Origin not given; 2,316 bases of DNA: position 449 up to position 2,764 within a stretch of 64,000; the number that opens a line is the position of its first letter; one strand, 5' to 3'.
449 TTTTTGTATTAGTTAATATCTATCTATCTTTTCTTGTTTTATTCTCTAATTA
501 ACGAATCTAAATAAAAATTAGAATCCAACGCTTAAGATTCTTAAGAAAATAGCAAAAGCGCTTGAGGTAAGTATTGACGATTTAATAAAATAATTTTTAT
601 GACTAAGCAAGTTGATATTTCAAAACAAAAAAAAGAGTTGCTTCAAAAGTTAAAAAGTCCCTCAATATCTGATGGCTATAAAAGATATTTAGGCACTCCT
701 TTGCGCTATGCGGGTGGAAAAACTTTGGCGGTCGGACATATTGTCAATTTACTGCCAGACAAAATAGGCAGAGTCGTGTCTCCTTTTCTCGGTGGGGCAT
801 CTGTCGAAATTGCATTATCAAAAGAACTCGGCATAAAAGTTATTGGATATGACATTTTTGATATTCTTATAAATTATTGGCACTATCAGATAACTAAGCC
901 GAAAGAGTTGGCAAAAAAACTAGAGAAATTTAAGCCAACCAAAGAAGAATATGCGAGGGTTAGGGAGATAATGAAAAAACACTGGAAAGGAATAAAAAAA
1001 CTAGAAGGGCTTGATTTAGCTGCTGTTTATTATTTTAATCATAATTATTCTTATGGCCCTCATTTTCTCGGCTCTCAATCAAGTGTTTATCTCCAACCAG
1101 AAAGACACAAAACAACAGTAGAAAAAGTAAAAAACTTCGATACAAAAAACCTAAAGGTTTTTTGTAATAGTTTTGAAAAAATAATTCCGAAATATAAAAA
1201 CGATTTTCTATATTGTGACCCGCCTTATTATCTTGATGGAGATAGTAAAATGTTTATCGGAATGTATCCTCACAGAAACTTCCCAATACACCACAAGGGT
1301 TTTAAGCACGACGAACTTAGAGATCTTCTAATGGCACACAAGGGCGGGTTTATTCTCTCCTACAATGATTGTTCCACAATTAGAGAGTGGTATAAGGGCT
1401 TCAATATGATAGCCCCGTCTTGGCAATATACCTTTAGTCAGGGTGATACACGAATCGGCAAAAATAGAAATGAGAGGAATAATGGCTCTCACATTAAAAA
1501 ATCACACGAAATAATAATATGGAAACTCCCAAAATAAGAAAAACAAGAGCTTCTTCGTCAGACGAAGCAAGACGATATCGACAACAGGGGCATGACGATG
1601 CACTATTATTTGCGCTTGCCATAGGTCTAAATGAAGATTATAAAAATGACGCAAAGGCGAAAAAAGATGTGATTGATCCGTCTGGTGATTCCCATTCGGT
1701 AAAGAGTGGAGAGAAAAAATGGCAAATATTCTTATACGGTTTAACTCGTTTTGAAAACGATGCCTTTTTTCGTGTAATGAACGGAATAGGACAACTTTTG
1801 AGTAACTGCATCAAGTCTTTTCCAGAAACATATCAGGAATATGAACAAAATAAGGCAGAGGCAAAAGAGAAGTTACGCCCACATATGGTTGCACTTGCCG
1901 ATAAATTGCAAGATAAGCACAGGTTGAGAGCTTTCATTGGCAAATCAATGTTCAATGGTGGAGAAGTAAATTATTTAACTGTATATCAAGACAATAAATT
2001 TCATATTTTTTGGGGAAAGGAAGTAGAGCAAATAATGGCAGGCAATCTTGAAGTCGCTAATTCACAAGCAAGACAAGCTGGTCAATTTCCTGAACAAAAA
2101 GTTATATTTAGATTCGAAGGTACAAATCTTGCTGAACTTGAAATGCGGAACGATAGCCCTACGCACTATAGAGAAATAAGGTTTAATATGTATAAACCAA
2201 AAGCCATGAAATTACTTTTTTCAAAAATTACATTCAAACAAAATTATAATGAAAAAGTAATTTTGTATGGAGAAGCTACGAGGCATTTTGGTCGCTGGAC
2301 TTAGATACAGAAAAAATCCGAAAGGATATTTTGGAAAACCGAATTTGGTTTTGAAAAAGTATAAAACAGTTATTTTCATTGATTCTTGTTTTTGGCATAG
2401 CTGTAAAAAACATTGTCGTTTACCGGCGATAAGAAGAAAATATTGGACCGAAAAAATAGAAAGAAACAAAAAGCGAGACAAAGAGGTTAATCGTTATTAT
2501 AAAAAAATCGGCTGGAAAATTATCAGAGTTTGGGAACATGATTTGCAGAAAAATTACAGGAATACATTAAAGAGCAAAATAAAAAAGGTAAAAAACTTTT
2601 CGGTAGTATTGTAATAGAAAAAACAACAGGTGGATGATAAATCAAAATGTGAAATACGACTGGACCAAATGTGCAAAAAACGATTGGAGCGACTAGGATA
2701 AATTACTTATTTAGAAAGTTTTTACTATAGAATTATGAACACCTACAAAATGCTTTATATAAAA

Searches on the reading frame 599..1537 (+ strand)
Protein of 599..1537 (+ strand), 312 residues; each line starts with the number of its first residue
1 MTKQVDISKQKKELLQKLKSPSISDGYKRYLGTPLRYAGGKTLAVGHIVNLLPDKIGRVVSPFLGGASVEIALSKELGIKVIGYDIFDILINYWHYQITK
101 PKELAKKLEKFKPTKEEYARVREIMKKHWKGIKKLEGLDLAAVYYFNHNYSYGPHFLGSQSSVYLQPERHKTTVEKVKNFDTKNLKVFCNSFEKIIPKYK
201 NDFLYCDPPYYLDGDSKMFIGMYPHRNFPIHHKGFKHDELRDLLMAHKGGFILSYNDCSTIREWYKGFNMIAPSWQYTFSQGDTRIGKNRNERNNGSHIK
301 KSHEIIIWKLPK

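Call 66: find_encoding_contigs(protein=window:599-1537:+, flank=10000, max_places=2)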
Protein window:599-1537:+ (312 aa): 3 contigs read that carry it; 1 place shown.
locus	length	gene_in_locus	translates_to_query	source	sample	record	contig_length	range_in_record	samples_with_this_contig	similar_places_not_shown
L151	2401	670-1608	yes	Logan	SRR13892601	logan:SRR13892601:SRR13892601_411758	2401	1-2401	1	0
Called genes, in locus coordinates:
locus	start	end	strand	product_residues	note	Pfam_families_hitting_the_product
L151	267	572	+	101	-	-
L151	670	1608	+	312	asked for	PF02086:MethyltransfD12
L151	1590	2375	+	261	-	-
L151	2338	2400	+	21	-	?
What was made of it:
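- Tried and rejected: An attempt to fetch 10 kb upstream of the window returned only a 2.4-kb contig (call 66).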

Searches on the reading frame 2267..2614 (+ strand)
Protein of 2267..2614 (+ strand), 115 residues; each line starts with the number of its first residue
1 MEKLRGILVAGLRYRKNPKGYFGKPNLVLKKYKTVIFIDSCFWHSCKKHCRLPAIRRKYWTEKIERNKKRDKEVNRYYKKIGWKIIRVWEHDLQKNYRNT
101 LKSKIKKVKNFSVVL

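Call 56: search_protein_families(library=pfam, proteins=[window:2267-2614:+], max_evalue=0.001)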
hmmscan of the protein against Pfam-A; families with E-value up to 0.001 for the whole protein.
window:2267-2614:+ (115 aa): 1 family
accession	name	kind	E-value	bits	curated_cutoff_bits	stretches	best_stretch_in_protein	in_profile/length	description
PF03852.21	Vsr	-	5.8e-16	58.6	27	1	8-50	31-72/74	DNA mismatch endonuclease Vsr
